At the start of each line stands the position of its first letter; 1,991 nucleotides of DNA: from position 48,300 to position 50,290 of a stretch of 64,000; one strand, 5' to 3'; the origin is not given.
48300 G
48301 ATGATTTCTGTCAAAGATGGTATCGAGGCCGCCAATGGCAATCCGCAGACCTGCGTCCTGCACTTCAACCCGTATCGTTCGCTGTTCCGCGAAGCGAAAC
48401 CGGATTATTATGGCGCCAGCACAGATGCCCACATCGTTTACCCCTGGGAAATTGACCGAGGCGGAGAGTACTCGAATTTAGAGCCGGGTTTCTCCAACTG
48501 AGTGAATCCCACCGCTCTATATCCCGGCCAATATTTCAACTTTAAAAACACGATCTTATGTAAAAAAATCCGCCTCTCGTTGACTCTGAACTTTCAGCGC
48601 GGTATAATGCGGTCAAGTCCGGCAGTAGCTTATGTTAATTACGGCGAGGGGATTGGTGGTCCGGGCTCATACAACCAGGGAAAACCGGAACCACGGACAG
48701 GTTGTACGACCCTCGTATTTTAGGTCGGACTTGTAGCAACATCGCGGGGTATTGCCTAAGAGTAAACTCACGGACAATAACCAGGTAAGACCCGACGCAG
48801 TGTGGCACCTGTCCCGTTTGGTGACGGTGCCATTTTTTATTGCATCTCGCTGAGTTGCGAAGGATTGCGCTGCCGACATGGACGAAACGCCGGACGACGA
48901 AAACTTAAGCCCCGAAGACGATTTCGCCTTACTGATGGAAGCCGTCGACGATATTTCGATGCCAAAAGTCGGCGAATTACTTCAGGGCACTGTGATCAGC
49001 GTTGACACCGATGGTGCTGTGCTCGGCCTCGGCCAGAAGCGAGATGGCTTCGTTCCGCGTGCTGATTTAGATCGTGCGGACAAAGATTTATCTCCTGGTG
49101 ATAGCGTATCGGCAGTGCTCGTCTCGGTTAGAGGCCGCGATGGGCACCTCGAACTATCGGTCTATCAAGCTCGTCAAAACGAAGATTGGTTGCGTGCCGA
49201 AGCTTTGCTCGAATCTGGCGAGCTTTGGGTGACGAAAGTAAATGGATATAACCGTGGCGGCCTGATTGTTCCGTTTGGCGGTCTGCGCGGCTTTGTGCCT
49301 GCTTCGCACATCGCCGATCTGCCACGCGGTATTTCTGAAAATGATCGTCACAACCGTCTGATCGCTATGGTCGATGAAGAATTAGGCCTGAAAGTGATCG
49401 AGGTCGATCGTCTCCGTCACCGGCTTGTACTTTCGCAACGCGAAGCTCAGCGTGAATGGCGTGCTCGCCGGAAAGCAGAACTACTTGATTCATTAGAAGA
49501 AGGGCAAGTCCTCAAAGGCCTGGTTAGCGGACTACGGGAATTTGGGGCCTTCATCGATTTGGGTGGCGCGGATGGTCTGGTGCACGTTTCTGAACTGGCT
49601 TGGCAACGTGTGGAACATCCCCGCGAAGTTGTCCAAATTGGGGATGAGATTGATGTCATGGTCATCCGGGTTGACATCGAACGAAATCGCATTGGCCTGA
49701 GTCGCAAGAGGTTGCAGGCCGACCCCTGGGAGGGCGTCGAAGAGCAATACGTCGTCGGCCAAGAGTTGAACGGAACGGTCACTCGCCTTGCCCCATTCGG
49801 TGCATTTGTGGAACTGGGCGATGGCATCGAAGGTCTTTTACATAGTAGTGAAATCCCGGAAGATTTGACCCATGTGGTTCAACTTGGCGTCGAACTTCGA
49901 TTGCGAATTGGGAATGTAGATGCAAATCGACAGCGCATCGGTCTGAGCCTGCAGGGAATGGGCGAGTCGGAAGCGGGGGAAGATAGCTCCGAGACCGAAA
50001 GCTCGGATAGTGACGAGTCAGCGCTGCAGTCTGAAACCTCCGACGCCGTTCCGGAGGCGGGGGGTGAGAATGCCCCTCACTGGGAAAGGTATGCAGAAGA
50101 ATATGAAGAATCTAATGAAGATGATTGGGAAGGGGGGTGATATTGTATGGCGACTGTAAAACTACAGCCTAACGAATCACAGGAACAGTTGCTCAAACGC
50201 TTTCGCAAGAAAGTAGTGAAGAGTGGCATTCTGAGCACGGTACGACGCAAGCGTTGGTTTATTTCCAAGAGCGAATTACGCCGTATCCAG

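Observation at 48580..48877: Unclassified, highly structured ~225-nt RNA with its own consensus promoter and terminator immediately upstream of rpsA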

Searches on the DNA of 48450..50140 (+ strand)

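Call 4: search_rna_families(source=window, start=48450, end=48950, threshold=evalue, max_evalue=10, show_alignments=4)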
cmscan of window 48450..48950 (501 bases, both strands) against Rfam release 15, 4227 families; matches with E-value up to 10: 1.
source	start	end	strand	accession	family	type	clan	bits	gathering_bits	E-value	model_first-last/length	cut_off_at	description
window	48854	48877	+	RF01346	CRISPR-DR36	Gene; CRISPR;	-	13.5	38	2.9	1-36/36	no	CRISPR RNA direct repeat element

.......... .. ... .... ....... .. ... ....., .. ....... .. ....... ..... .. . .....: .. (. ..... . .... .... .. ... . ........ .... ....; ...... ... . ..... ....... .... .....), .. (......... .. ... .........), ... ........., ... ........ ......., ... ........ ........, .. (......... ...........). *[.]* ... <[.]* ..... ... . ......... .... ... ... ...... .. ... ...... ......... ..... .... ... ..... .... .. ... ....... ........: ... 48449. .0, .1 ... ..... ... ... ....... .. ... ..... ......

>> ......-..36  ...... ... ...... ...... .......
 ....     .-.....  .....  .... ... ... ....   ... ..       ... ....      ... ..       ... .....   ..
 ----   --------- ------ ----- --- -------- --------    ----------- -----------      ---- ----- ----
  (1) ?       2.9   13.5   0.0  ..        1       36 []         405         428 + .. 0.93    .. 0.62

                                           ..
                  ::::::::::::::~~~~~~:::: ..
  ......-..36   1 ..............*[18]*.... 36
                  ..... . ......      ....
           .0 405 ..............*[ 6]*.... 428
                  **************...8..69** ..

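Call 24: search_rna_families(sources=[L001, L004, L005, L013, L016, L018, L027, L046, L053, L076, L081, L083, L084, L003, L007, L011, L036, L050, L065, L068], threshold=gathering)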
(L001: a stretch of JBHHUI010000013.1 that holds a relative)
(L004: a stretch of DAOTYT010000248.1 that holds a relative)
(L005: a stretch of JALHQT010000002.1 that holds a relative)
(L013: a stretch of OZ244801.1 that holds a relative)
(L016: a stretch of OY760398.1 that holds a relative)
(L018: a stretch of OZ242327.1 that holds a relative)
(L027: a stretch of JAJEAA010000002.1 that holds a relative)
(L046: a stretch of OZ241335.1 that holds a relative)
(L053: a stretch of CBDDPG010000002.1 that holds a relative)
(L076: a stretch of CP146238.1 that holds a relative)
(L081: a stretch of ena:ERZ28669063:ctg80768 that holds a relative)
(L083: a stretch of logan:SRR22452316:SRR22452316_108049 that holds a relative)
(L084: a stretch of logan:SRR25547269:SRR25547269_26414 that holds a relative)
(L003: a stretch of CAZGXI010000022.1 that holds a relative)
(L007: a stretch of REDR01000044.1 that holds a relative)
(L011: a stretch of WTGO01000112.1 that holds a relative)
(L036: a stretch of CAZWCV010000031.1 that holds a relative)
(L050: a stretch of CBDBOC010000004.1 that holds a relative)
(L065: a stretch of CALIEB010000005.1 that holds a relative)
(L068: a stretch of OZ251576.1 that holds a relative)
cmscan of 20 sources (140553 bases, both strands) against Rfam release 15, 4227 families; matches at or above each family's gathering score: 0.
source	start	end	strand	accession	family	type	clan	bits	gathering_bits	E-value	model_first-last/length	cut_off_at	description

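Call 38: build_rna_model(alignment_id=A2, structure=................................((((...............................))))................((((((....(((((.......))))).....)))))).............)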
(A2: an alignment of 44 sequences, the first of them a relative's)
Model R1 built from alignment A2 (44 sequences, 138 columns); structure: as given.
model positions 113; base pairs 15; branch points 1; effective number of sequences 2.59; information 0.59 bits per position. Calibrated on 0.2 Mb of random sequence (short: E-values are rough).
structure used (alignment columns):
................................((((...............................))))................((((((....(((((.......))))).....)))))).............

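Call 39: search_with_rna_model(model_id=R1, sources=[window, L001, L002, L003, L004, L005, L006, L007, L008, L009, L010, L011, L012, L013, L014, L015, L016, L017, L018, L019, L020, L021, L022, L023, L024, L025, L026, L027, L028, L029, L030, L031, L032, L033, L034, L035, L036, L037, L038, L039, L040, L041, L042, L043, L044, L045, L046, L047, L048, L049, L050, L051, L052, L053, L054, L055, L056, L057, L058, L059, L060, L061, L062, L063, L064, L065, L066, L067, L068, L069, L070, L071, L072, L073, L074, L075, L076, L077, L078, L079, L080, L081, L083, L084, L086], max_evalue=10)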
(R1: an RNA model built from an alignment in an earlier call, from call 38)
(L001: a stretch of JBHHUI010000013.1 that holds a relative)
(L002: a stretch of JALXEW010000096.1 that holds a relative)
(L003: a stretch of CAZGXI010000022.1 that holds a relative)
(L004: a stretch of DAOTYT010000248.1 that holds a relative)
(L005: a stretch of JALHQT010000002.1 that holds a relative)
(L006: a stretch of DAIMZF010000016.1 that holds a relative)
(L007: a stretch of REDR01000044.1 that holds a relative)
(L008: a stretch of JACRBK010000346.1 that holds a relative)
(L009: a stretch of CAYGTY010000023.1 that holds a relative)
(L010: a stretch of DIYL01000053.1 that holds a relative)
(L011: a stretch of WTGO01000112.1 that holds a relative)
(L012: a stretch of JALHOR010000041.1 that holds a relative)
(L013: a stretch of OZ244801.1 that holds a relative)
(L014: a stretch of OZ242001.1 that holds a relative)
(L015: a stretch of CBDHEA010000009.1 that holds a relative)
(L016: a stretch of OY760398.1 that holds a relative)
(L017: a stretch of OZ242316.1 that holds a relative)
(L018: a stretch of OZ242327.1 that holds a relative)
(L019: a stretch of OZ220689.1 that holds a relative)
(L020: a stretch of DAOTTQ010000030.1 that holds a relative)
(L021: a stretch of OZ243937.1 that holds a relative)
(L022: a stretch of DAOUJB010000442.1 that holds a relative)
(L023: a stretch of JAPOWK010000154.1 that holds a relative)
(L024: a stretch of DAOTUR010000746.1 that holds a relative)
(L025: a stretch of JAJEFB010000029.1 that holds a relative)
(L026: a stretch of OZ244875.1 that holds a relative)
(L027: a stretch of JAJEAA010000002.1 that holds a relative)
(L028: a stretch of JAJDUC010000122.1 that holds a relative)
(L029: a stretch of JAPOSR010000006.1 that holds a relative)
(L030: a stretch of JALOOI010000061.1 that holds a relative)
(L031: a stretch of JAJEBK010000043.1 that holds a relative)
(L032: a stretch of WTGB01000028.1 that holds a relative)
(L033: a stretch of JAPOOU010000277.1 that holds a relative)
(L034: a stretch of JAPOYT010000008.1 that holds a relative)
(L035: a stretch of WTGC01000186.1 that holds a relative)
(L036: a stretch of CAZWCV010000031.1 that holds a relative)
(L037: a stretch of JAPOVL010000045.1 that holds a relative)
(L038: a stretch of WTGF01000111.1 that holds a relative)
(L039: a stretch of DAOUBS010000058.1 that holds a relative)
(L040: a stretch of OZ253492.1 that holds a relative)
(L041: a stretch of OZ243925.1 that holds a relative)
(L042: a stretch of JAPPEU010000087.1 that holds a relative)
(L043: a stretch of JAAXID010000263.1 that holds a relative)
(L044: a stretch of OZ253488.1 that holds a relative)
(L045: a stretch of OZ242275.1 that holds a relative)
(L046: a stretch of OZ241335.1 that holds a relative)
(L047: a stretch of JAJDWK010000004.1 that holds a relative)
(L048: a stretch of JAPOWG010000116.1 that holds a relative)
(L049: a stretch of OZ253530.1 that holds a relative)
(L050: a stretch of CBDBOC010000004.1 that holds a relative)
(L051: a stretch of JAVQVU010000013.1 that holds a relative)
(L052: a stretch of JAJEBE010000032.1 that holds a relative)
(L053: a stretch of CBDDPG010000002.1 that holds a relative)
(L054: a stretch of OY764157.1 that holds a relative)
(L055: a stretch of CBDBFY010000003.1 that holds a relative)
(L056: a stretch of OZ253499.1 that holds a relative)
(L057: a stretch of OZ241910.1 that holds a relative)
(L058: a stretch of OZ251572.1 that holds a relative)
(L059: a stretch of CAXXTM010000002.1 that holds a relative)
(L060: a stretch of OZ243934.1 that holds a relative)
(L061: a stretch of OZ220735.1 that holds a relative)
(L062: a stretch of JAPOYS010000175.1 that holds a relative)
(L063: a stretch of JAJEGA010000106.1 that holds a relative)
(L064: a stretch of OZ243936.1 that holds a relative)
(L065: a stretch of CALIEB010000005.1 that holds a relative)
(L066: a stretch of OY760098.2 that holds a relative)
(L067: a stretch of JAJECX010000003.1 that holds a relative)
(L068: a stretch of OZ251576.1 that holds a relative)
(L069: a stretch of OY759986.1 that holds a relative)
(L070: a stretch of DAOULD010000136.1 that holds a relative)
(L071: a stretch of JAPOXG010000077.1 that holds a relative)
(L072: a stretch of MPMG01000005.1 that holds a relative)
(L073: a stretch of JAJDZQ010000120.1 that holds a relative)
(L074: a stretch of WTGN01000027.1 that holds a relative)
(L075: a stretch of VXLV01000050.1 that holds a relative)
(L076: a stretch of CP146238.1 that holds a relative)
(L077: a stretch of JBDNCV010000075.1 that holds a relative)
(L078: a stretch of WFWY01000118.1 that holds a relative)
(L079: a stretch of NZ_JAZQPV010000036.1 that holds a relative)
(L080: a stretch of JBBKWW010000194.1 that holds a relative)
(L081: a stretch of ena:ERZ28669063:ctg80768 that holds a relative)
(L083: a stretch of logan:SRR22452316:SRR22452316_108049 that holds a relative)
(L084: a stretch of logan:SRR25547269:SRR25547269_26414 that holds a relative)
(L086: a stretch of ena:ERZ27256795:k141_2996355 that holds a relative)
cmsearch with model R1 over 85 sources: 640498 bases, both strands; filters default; matches with E-value up to 10: 64.
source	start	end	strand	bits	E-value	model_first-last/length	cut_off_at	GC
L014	2734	2846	+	124.1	4.8e-27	1-113/113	no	0.49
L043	2739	2852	+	121.8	1.7e-26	1-113/113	no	0.5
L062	2735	2847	+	118.9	8.6e-26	1-113/113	no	0.54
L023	1252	1364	+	117.9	1.5e-25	1-113/113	no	0.5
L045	2740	2852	+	117.3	2e-25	1-113/113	no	0.49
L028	2725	2837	+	116.8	2.8e-25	1-113/113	no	0.51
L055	2741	2853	+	116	4.2e-25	1-113/113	no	0.5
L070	2828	2945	+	115.5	5.7e-25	1-113/113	no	0.54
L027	2726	2838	+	115.3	6.3e-25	1-113/113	no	0.5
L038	2828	2945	+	115.1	7.1e-25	1-113/113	no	0.55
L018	2828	2945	+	114.4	1e-24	1-113/113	no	0.56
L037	2828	2945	+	113.9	1.3e-24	1-113/113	no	0.55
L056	2801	2918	+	113.8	1.5e-24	1-113/113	no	0.53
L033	2552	2669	+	112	3.8e-24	1-113/113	no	0.56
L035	2751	2863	+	112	4e-24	1-113/113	no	0.52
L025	2828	2945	+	111.8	4.5e-24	1-113/113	no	0.56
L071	2752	2864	+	110.8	7.7e-24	1-113/113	no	0.53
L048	2827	2945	+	110.3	9.8e-24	1-113/113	no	0.54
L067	2736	2849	+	110.1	1.1e-23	1-113/113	no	0.46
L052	2725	2838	+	110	1.2e-23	1-113/113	no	0.49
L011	2764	2877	+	110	1.2e-23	1-113/113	no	0.53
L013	2767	2878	+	108.2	3.2e-23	1-113/113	no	0.56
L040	2751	2864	+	108.1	3.4e-23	1-113/113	no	0.54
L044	2734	2847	+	105.5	1.4e-22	1-113/113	no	0.47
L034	2736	2849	+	105.4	1.6e-22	1-113/113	no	0.47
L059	2812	2930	+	103.6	4.2e-22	1-113/113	no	0.53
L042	2734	2847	+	103.3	4.8e-22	1-113/113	no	0.48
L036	2752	2866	+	102.1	9.2e-22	1-113/113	no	0.57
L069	2793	2905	+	101.9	1.1e-21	1-113/113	no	0.53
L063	2740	2852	+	101.9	1.1e-21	1-113/113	no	0.5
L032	2733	2846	+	101.4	1.4e-21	1-113/113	no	0.5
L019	2737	2852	+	101.1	1.7e-21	1-113/113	no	0.53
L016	2737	2852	+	100.6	2.1e-21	1-113/113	no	0.53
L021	2737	2852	+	100.5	2.3e-21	1-113/113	no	0.53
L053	2814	2932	+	99.9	3.3e-21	1-113/113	no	0.57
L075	2800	2914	+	99.8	3.4e-21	1-113/113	no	0.52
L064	2818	2935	+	99.4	4.2e-21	1-113/113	no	0.55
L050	2747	2858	+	98.4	7.2e-21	1-113/113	no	0.56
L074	2734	2847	+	97.4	1.3e-20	1-113/113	no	0.48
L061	2818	2936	+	94.9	5e-20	1-113/113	no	0.53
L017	2736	2851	+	94.7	5.6e-20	1-113/113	no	0.53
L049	2790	2907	+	88.4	1.9e-18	1-113/113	no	0.57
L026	2735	2848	+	88.2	2.1e-18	1-113/113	no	0.47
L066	2723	2834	+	85.1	1.2e-17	1-113/113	no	0.54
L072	2792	2913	+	84.5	1.6e-17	1-113/113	no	0.56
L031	2798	2918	+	84.2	1.9e-17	1-113/113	no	0.54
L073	2783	2903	+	80.8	1.2e-16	1-113/113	no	0.53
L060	2727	2839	+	80.3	1.6e-16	1-113/113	no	0.5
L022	2771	2891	+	77.8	6.6e-16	1-113/113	no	0.56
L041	2799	2920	+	75.1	3e-15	1-113/113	no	0.5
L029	2793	2903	+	74.2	4.8e-15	1-113/113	no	0.53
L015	2790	2911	+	67.8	1.7e-13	1-113/113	no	0.57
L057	2805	2932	+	58.7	2.6e-11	1-113/113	no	0.53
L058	2814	2931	+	54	3.5e-10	1-113/113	no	0.53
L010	2801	2919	+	42.2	2.4e-07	1-113/113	no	0.46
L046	2796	2905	+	41.9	2.9e-07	1-113/113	no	0.54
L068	2832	2919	+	39.2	1.3e-06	1-113/113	no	0.52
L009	2808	2919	+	36.6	5.2e-06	1-113/113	no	0.4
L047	2734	2841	+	33.6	2.8e-05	1-113/113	no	0.56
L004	2778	2886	+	23.2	0.0089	1-113/113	no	0.58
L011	2823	2975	-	13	2.4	1-113/113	no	0.52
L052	2785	2939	-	12.7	3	1-113/113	no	0.52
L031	2866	2953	-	11.7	5.2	1-113/113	no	0.58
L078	2323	2406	+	10.9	8.1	1-113/113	no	0.49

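Call 40: build_rna_model(alignment_id=A3)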
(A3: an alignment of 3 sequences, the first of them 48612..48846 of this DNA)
Model R2 built from alignment A3 (3 sequences, 245 columns); structure: RNAalifold consensus.
model positions 235; base pairs 64; branch points 3; effective number of sequences 0.98; information 0.59 bits per position. Calibrated on 0.2 Mb of random sequence (short: E-values are rough).
structure used (alignment columns):
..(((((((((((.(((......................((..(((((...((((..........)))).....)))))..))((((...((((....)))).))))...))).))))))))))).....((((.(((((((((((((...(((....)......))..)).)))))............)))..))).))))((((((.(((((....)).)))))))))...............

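Call 41: search_with_rna_model(model_id=R2, sources=[window, L001, L002, L003, L004, L005, L006, L007, L008, L009, L010, L011, L012, L013, L014, L015, L016, L017, L018, L019, L020, L021, L022, L023, L024, L025, L026, L027, L028, L029, L030, L031, L032, L033, L034, L035, L036, L037, L038, L039, L040, L041, L042, L043, L044, L045, L046, L047, L048, L049, L050, L051, L052, L053, L054, L055, L056, L057, L058, L059, L060, L061, L062, L063, L064, L065, L066, L067, L068, L069, L070, L071, L072, L073, L074, L075, L076, L077, L078, L079, L080, L081, L082, L083, L084, L086], max_evalue=10)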
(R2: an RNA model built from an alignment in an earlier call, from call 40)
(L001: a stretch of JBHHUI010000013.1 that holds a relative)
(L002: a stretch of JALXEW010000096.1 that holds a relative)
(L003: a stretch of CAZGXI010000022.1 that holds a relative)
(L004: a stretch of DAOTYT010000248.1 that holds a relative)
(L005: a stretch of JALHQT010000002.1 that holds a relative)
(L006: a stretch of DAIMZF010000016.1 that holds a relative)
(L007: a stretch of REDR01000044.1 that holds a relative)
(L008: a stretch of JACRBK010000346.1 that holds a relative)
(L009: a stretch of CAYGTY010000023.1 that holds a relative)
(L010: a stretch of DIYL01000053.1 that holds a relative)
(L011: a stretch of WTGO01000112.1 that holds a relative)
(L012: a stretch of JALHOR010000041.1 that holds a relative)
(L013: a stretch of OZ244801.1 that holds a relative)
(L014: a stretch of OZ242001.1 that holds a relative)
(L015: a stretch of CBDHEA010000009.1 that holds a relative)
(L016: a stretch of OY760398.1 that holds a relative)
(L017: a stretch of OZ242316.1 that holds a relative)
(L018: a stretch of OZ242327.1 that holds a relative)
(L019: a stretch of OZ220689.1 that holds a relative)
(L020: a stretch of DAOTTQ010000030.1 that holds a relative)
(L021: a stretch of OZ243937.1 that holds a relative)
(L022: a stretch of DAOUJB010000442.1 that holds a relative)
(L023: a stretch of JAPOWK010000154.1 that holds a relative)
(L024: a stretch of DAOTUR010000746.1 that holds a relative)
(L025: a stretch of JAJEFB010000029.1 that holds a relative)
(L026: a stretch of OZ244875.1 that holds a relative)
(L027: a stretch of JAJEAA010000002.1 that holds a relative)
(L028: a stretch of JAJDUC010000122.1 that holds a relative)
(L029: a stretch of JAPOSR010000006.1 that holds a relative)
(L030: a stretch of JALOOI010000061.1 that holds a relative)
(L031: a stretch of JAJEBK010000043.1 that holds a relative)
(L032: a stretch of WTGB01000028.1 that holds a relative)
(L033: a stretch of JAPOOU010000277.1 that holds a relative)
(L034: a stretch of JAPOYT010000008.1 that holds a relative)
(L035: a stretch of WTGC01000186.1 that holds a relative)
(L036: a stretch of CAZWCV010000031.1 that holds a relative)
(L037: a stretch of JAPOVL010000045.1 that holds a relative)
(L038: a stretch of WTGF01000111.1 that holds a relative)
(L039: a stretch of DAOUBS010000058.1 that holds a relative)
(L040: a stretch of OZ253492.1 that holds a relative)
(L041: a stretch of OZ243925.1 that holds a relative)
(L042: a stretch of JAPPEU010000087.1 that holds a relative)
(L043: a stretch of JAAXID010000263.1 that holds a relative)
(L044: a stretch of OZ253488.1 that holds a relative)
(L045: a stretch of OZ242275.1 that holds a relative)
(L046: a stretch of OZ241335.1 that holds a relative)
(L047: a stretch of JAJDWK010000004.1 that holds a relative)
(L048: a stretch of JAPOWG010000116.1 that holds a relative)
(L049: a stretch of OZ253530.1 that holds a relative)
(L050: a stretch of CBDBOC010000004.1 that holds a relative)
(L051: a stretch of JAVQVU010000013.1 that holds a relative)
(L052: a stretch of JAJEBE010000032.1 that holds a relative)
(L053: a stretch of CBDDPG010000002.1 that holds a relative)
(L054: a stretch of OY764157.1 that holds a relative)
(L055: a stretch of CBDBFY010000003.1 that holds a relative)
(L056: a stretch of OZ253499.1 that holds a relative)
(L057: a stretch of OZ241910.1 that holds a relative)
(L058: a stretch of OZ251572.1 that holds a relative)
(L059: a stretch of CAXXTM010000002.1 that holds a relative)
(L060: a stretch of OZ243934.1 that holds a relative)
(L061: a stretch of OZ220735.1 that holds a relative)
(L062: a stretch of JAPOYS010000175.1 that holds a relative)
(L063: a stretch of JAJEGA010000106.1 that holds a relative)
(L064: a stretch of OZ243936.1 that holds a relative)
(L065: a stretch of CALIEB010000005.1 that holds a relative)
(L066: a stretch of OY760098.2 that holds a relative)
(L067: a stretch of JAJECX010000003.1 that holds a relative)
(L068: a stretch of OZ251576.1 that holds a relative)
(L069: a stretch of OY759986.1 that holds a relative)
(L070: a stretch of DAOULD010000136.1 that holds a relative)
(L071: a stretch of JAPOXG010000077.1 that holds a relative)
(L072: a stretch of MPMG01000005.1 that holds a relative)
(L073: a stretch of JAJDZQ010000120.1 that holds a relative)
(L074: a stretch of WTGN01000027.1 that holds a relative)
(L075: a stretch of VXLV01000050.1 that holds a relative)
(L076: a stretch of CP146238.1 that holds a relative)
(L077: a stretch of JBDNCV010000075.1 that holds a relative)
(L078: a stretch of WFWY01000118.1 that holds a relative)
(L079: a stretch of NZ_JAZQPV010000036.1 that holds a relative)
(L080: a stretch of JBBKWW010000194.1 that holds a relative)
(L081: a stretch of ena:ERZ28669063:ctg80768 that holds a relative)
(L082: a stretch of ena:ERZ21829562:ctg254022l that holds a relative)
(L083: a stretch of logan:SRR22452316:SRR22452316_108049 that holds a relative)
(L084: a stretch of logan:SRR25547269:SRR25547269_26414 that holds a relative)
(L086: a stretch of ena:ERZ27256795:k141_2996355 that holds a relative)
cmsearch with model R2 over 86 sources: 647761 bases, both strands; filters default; matches with E-value up to 10: 4.
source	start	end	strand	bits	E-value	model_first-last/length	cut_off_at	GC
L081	2735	2969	+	279.5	1.5e-79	1-235/235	no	0.51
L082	2735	2969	+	279.5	1.5e-79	1-235/235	no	0.51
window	48612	48846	+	274.9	3.3e-78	1-235/235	no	0.52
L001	2720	2964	+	225.6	8.3e-64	1-235/235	no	0.53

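Call 44: search_with_rna_model(model_id=R2, sources=[L087, L088], max_evalue=1, show_alignments=2)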
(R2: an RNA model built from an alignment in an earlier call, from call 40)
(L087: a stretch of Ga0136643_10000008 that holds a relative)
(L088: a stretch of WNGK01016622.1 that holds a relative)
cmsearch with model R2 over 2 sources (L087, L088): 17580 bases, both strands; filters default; matches with E-value up to 1: 0.
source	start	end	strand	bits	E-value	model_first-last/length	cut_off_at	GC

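Call 69: search_with_rna_model(model_id=R2, sources=[L089, L090, L091, L092, L093, L094, L095], max_evalue=1)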
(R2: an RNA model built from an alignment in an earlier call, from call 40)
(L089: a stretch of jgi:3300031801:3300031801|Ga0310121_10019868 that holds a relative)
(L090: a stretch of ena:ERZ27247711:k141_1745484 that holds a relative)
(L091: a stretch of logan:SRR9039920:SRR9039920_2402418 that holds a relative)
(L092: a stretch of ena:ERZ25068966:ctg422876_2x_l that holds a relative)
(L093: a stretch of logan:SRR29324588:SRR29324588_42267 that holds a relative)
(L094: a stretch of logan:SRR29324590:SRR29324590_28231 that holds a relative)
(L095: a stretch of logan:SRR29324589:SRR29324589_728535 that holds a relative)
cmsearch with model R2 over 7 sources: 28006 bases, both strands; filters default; matches with E-value up to 1: 7.
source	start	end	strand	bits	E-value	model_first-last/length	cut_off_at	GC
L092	2735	2969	+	257.3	1.9e-74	1-235/235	no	0.52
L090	308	542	+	225.8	3.2e-65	1-235/235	no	0.5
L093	62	306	+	225.6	3.6e-65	1-235/235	no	0.53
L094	38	282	+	225.6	3.6e-65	1-235/235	no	0.53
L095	359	603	+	225.6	3.6e-65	1-235/235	no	0.53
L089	1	220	+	205.1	3.7e-59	16-235/235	5'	0.49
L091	1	220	+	205.1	3.7e-59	16-235/235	5'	0.49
